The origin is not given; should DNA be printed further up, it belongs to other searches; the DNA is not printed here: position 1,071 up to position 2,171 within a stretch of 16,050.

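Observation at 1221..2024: AT-rich orphan cargo gene translationally coupled to the satellite integrase: candidate undescribed single-gene system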

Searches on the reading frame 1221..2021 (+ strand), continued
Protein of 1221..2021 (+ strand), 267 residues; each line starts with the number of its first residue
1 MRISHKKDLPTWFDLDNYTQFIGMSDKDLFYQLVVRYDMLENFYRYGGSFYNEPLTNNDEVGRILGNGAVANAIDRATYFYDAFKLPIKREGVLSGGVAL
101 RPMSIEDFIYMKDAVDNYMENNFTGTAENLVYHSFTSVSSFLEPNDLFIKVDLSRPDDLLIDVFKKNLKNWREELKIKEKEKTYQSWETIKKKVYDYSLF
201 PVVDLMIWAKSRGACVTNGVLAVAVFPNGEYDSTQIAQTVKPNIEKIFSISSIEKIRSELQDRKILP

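Call 82: search_dna_similar(query=window:1221-2021:+, collection=plasmids, mode=protein, max_evalue=0.001, max_rows=20)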
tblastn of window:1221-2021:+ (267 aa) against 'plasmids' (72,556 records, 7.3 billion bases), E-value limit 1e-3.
Records with a match: 1; places in all: 1; records where one place covers at least 80% of the query: 1.
Best place of each record, by identity: <60% 1.
By first word of the organism name: Klebsiella 1.
By predicted mobility (MOB-suite, as given by PLSDB): non-mobilizable 1.
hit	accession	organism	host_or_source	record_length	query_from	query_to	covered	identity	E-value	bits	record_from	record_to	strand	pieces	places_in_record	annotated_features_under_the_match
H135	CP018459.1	Klebsiella pneumoniae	Homo sapiens,tracheal secretion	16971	2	242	90%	33.7%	3e-26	114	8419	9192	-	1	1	hypothetical protein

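Call 84: find_encoding_contigs(protein=P0150, flank=5000, max_places=2)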
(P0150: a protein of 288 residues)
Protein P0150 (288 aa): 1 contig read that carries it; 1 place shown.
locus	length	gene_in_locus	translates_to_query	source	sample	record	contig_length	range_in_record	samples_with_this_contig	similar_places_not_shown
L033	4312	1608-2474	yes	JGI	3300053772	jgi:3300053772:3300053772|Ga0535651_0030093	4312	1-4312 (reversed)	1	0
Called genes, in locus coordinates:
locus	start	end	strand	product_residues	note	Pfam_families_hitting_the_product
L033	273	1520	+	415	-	PF13356:Arm-DNA-bind_3, PF14659:Phage_int_SAM_3 (faint), PF22022:Phage_int_M, PF00589:Phage_integrase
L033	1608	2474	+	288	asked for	PF19924:DUF6387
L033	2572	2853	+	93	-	PF05930:Phage_AlpA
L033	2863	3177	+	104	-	PF14090:HTH_39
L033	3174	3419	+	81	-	-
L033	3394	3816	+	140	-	-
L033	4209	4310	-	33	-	?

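Call 85: find_encoding_contigs(protein=P0083, flank=5000, max_places=2)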
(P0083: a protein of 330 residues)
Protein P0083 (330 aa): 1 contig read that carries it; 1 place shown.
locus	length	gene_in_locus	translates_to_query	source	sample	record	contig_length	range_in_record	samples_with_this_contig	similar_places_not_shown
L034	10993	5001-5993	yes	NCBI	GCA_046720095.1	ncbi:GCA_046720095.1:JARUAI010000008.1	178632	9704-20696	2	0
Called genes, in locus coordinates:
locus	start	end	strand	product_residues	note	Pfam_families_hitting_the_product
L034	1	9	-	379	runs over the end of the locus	PF25917:BSH_RND, PF25876:HH_MFP_RND, PF25944:Beta-barrel_RND, PF25967:RND-MFP_C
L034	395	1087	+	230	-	PF00440:TetR_N, PF08361:TetR_C_2, PF21256:TetR_C_5-like (faint)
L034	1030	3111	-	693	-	PF03707:MHYT, PF00990:GGDEF, PF00563:EAL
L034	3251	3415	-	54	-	PF10831:DUF2556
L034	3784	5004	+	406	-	PF13356:Arm-DNA-bind_3, PF22022:Phage_int_M (weak), PF00589:Phage_integrase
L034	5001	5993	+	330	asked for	PF19924:DUF6387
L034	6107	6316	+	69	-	PF05930:Phage_AlpA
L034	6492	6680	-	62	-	-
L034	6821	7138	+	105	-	-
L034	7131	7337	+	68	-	-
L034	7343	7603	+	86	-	-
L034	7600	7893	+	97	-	PF13973:DUF4222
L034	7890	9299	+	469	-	PF13481:AAA_25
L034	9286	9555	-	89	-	-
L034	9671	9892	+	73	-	-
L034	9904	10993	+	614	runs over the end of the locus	PF00574:CLP_protease, PF25209:Phage_capsid_4, PF10124:Mu-like_gpT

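Call 101: fold_search(model_id=the predicted structure, library=pdb)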
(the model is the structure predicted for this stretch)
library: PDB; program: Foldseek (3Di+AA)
matches with E <= 10: 14; with E <= 0.001: 0
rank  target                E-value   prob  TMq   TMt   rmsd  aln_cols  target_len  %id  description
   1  9dws_B                2.4e+00  0.03  0.12  0.12  25.0       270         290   11  X-ray crystal structure of Francisella hispaniensis apo ribonucleotide reductase beta subunit (released 2025-09-17)
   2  7egc_1                3.7e+00  0.01  0.09  0.07  35.0       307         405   12  p53-bound TFIID-based holo PIC on HDM2 promoter (released 2021-05-12)
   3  3vib_B                3.9e+00  0.03  0.13  0.16  19.8       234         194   17  Structural basis for multidrug recognition and antimicrobial resistance by MTRR, an efflux pump regulator from Neisser (released 2012-10-03)
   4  8wog_A                5.0e+00  0.02  0.13  0.12  25.9       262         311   14  Cryo-EM structure of SUCR1 in complex with succinate and Gi protein (released 2024-09-11)
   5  2o1z_A                5.0e+00  0.02  0.12  0.11  20.9       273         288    9  Plasmodium vivax Ribonucleotide Reductase Subunit R2 (Pv086155) (released 2006-12-12)
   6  4h6y_B                6.3e+00  0.01  0.12  0.09  24.8       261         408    8  Crystal structure of the DH-PH-PH domain of FARP1 (released 2013-03-13)
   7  7ei1_J                7.0e+00  0.01  0.12  0.11  22.3       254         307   15  Structure of Pyrococcus furiosus Cas1Cas2 complex (released 2021-11-24)
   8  4d0o_B                7.3e+00  0.01  0.13  0.14  26.2       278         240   12  AKAP13 (AKAP-Lbc) DH domain (released 2014-05-21)
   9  7xbw_R                7.3e+00  0.01  0.12  0.11  26.7       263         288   10  Cryo-EM structure of the human chemokine receptor CX3CR1 in complex with Gi1 (released 2022-07-13)
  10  5uq9_E                7.7e+00  0.04  0.15  0.10  13.5       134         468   13  Crystal structure of 6-phosphogluconate dehydrogenase with ((4R,5R)-5-(hydroxycarbamoyl)-2,2-dimethyl-1,3-dioxolan-4-y (released 2018-08-22)
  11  6yxy_BJ               8.1e+00  0.01  0.11  0.10  28.3       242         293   17  State B of the Trypanosoma brucei mitoribosomal large subunit assembly intermediate (released 2020-10-14)
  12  5kuc                  8.1e+00  0.01  0.14  0.10  25.1       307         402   12  Crystal structure of trypsin activated Cry6Aa (released 2016-08-03)
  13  7lbm_Y                8.1e+00  0.01  0.11  0.12  25.1       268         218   10  Structure of the human Mediator-bound transcription pre-initiation complex (released 2021-03-24)
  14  8bii_H                9.8e+00  0.01  0.08  0.07  20.3       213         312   10  O-Methyltransferase Plu4895 (mutant H229N) in complex with SAH (released 2023-03-08)

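Call 110: list_cluster_members(proteins=[P0028, P0040, P0050, P0065, P0080, P0097, P0110, P0125, P0140, P0165])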
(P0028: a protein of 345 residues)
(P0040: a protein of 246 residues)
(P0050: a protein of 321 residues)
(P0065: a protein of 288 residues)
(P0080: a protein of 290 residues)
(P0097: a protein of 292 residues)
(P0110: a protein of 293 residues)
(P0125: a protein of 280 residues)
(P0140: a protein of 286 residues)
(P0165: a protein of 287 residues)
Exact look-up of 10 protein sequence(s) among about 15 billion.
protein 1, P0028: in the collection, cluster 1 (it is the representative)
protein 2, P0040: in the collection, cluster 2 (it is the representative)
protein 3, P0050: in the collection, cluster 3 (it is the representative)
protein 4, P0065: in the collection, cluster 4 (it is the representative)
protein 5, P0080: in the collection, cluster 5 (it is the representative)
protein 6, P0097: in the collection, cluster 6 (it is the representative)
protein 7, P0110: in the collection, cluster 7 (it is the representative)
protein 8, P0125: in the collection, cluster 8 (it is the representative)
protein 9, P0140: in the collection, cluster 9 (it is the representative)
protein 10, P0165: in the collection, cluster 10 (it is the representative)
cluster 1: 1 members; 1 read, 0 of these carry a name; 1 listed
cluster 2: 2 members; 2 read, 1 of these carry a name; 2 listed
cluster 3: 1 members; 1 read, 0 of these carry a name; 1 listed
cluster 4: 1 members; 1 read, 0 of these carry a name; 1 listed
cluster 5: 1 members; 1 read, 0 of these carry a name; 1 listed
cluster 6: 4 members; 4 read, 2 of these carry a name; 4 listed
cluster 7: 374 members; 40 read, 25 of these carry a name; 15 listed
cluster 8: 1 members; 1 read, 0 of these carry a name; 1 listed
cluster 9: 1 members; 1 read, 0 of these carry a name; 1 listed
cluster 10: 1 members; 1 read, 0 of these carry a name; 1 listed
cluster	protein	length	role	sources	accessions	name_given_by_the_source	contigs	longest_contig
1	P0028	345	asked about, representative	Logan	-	-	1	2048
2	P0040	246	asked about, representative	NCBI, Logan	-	-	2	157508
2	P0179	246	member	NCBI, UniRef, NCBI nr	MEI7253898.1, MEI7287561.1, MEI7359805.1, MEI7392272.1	DUF6387 family protein [Dickeya dadantii] | DUF6387 family protein n=1 Tax=Dickeya dadantii TaxID=204038 RepID=UPI001495AC72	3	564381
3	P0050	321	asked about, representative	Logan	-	-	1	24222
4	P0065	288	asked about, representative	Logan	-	-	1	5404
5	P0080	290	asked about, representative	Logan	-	-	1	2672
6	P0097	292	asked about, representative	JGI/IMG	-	hypothetical protein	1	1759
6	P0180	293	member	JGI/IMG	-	hypothetical protein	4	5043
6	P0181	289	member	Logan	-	-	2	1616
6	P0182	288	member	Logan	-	-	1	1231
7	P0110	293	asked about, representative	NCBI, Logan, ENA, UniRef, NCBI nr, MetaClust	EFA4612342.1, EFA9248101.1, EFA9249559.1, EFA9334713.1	DUF6387 family protein [Escherichia albertii] | DUF6387 family protein n=1 Tax=Escherichia TaxID=561 RepID=UPI00069A8A36 | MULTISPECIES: DUF6387 family protein [Escherichia]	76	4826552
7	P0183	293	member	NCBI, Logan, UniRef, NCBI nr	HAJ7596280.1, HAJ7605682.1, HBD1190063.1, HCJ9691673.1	DUF6387 family protein [Escherichia coli] | DUF6387 family protein n=1 Tax=Escherichia coli TaxID=562 RepID=UPI001754D3B2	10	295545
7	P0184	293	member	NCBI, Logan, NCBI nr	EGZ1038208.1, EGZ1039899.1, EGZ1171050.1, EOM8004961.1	DUF6387 family protein [Escherichia coli] | hypothetical protein [Escherichia coli]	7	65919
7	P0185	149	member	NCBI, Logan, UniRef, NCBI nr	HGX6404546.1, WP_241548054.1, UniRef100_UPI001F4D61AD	DUF6387 family protein [Shigella dysenteriae] | DUF6387 family protein n=1 Tax=Shigella dysenteriae TaxID=622 RepID=UPI001F4D61AD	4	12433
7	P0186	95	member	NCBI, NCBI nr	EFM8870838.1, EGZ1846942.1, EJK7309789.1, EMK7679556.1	hypothetical protein EYE90_005181, partial [Escherichia coli] | hypothetical protein [Escherichia coli]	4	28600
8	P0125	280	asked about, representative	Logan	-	-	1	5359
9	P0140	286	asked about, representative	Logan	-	-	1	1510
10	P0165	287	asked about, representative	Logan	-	-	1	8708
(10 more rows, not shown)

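Call 128: find_encoding_contigs(protein=P0110, flank=6000, max_places=4)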
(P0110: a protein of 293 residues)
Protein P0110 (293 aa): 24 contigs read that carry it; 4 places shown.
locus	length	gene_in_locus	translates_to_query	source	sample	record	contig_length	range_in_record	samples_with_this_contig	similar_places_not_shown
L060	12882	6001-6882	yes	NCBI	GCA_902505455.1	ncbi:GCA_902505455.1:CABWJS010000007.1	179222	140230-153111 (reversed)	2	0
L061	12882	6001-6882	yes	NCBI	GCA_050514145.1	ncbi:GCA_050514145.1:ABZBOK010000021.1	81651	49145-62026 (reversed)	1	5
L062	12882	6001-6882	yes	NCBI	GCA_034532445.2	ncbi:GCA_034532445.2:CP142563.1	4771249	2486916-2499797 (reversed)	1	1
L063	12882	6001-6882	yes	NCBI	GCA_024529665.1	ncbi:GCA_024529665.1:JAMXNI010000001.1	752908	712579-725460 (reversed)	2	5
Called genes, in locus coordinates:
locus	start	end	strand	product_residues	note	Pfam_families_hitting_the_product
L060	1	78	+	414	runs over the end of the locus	PF06500:FrsA-like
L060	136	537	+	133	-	PF07417:Crl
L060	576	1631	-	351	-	PF13609:Porin_4, PF00267:Porin_1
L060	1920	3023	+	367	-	PF00696:AA_kinase, PF01472:PUA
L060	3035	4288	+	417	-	PF00171:Aldedh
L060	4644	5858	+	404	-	PF13356:Arm-DNA-bind_3, PF22022:Phage_int_M, PF00589:Phage_integrase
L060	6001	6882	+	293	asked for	PF19924:DUF6387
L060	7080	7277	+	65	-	PF05930:Phage_AlpA, PF12728:HTH_17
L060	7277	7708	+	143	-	-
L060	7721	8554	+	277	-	PF08346:AntA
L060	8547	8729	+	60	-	PF13973:DUF4222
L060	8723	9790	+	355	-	PF10554:Phage_ASH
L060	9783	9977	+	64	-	-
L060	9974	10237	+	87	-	-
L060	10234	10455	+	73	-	-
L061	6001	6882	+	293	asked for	PF19924:DUF6387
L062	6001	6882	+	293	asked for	PF19924:DUF6387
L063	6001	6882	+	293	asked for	PF19924:DUF6387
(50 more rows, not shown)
